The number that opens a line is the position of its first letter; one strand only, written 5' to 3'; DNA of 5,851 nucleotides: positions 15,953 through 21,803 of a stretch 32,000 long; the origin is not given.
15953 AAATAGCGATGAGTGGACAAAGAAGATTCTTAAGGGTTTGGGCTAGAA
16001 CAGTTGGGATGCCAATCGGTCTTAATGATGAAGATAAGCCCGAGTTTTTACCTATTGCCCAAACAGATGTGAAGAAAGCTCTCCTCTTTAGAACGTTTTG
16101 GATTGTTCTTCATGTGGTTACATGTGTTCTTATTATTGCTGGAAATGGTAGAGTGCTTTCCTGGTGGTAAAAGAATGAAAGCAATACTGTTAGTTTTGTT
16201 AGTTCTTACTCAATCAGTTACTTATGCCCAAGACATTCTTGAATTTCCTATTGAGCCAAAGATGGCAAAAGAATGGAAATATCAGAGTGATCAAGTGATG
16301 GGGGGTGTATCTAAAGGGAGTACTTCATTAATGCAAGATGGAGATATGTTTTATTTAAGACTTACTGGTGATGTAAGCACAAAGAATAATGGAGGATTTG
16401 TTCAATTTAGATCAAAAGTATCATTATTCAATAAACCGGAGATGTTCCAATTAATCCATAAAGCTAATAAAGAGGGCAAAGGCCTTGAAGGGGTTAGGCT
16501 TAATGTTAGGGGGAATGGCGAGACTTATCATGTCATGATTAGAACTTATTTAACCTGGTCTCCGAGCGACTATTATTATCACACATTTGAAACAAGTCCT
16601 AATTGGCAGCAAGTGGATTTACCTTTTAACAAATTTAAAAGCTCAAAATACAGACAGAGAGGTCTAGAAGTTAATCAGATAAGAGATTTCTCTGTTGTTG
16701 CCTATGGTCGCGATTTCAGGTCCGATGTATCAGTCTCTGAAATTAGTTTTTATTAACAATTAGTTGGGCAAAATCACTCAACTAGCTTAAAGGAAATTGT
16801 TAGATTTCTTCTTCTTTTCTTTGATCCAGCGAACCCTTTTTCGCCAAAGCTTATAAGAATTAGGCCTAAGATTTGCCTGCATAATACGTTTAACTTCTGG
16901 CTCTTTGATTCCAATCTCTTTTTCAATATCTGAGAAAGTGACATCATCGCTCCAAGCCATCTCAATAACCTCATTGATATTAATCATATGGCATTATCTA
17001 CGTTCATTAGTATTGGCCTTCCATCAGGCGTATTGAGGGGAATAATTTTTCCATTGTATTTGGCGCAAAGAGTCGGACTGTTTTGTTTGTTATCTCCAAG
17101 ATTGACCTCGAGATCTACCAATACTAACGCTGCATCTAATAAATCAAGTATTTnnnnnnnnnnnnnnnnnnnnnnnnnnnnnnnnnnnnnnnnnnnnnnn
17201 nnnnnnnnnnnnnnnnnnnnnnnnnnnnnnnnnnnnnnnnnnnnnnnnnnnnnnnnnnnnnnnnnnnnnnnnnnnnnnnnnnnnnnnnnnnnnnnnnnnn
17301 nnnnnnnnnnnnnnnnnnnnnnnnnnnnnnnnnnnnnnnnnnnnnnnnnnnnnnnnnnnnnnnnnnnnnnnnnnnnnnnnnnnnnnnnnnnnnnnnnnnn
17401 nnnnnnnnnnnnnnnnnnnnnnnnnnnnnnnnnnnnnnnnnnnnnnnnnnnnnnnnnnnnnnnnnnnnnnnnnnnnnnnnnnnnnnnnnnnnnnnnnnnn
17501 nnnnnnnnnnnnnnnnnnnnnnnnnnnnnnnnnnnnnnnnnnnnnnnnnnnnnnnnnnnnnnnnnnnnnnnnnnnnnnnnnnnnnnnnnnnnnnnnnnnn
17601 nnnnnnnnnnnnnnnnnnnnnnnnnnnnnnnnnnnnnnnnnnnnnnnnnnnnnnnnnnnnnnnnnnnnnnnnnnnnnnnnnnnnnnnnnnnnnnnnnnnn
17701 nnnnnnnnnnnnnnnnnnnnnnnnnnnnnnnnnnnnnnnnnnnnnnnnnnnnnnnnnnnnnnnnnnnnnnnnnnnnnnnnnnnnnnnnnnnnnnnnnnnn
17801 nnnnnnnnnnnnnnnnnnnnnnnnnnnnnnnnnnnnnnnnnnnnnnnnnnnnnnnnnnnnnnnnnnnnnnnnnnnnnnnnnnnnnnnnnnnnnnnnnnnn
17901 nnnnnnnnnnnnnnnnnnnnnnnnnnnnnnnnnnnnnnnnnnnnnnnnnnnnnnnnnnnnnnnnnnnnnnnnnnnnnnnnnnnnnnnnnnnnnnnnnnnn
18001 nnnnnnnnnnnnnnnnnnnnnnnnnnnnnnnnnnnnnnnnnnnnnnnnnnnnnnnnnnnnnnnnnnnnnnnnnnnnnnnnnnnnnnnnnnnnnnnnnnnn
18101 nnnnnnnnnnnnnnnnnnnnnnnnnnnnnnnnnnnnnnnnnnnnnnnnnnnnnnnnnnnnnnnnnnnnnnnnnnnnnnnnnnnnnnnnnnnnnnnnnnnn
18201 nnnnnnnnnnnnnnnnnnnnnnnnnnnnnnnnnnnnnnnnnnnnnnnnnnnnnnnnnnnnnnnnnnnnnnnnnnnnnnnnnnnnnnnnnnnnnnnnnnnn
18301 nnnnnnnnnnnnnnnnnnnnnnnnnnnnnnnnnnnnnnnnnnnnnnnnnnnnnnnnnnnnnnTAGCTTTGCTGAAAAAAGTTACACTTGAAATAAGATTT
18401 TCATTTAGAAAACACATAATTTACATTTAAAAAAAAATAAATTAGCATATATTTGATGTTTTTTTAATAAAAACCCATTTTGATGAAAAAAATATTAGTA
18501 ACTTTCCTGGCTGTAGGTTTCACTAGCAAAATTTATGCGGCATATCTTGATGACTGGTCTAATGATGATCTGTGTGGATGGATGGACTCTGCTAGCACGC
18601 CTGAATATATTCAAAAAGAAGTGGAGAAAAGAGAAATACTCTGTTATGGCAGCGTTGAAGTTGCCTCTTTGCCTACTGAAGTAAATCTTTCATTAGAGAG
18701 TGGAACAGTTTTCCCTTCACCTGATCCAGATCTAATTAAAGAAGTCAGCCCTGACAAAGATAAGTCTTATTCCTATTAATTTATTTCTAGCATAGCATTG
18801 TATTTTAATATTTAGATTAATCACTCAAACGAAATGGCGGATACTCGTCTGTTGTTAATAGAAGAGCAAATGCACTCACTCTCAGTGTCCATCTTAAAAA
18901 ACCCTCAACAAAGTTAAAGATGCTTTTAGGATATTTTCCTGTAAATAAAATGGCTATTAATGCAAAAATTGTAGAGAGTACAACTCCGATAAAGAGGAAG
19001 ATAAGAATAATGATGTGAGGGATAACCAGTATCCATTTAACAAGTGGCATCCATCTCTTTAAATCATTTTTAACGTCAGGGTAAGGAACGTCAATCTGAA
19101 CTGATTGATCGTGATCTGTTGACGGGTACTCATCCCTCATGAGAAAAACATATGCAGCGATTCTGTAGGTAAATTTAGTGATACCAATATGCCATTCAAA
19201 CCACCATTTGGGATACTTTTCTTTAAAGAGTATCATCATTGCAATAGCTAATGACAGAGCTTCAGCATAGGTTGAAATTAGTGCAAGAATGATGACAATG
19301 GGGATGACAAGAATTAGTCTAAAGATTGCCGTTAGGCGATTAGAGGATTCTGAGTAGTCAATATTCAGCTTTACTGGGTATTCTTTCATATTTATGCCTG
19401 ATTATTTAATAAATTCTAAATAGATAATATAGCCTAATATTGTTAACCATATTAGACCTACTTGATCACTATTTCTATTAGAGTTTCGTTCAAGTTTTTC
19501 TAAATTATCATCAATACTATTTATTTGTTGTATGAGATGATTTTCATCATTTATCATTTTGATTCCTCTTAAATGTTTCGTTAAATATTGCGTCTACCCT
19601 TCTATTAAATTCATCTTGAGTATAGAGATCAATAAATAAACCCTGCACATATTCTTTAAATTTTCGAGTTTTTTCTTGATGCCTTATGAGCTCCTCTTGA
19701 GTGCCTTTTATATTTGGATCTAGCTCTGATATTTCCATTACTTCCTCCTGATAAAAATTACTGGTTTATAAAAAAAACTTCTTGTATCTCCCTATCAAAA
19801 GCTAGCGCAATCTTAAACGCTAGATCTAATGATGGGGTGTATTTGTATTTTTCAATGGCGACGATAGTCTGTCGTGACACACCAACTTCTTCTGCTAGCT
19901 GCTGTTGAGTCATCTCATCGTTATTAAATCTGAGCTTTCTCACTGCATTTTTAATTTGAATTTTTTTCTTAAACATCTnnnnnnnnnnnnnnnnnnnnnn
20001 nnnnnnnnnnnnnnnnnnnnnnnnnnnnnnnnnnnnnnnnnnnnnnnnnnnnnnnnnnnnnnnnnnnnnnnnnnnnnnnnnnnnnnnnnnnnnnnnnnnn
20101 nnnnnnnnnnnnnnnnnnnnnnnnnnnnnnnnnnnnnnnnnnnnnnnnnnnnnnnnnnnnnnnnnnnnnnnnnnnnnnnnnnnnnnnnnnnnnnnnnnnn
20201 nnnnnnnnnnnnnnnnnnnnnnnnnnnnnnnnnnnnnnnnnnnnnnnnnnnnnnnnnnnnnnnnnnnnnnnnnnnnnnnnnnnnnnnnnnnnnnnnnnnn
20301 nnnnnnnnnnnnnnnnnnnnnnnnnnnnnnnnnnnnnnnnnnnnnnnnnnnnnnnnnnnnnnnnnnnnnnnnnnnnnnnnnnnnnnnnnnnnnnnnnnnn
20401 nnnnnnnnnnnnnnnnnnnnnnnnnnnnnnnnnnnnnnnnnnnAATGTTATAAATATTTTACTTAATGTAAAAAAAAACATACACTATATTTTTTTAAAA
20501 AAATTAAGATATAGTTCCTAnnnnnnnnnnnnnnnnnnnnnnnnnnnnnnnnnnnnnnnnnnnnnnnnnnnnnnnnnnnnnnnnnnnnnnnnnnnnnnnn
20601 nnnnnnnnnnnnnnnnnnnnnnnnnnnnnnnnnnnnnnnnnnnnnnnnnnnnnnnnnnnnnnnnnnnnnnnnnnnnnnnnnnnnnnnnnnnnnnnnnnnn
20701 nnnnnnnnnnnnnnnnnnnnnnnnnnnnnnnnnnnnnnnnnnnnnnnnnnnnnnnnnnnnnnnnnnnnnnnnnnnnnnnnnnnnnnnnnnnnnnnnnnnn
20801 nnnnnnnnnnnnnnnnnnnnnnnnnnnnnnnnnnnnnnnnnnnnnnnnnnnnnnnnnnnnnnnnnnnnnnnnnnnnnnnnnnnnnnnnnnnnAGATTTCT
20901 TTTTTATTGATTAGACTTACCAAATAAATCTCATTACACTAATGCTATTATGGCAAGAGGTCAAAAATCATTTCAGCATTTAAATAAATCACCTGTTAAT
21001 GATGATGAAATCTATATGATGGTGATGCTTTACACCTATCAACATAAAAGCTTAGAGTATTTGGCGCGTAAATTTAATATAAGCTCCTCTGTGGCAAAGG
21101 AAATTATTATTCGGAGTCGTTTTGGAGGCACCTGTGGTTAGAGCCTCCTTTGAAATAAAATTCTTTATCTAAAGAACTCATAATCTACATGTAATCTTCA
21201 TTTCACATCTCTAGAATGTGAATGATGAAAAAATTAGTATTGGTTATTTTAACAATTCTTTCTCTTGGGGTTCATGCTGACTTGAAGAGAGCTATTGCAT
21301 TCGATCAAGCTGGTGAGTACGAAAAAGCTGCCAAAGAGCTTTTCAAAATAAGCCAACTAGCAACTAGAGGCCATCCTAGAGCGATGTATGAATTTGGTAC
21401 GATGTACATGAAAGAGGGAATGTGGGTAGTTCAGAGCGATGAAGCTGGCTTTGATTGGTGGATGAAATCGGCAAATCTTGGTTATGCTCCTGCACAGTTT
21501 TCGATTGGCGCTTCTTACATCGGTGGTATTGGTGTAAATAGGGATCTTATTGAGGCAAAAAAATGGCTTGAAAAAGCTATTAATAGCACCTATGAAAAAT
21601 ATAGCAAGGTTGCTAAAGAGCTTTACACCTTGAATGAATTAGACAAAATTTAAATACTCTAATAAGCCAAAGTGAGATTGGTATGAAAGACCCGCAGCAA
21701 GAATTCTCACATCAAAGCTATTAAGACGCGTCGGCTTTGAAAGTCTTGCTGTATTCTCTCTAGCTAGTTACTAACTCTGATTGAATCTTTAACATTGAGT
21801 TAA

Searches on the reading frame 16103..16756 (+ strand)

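Call 51: search_protein_families(library=pfam, proteins=[window:16103-16756:+], max_evalue=0.001)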
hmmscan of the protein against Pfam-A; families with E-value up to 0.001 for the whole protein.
window:16103-16756:+ (217 aa): 2 families
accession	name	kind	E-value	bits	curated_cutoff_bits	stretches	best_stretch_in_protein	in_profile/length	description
PF08547.18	CIA30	-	2e-24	86.9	24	1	53-199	7-144/157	Complex I intermediate-associated protein 30 (CIA30)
PF18329.7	SGBP_B_XBD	-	0.00081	20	26.4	0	142-209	108-173/186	Surface glycan-binding protein B xyloglucan binding domain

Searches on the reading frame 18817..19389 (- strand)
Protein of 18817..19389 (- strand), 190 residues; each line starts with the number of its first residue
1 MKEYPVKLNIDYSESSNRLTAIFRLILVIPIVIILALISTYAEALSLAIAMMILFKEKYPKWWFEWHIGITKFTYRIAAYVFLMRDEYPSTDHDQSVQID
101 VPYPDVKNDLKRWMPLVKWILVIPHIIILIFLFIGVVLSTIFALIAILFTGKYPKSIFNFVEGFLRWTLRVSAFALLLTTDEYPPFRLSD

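Call 51: search_protein_families(library=pfam, proteins=[window:18817-19389:-], max_evalue=0.001)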
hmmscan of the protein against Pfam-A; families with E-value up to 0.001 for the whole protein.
window:18817-19389:- (190 aa): 1 family
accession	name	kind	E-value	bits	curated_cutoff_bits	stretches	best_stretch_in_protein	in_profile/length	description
PF14333.11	DUF4389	-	5.1e-22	78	25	2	116-186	5-74/76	Domain of unknown function (DUF4389)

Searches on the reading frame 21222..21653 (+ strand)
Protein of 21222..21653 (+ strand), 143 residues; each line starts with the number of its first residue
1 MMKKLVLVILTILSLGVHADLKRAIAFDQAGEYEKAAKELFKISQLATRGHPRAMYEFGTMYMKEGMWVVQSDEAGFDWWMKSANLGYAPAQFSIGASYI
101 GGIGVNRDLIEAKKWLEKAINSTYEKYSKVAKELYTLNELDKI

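Call 57: search_protein_families(library=pfam, proteins=[window:21222-21653:+], max_evalue=0.01)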
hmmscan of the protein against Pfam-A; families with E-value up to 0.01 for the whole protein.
window:21222-21653:+ (143 aa): 1 family
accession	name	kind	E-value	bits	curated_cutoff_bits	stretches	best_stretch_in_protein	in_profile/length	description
PF08238.18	Sel1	-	3.3e-08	34.2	30.7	1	89-121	1-33/36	Sel1 repeat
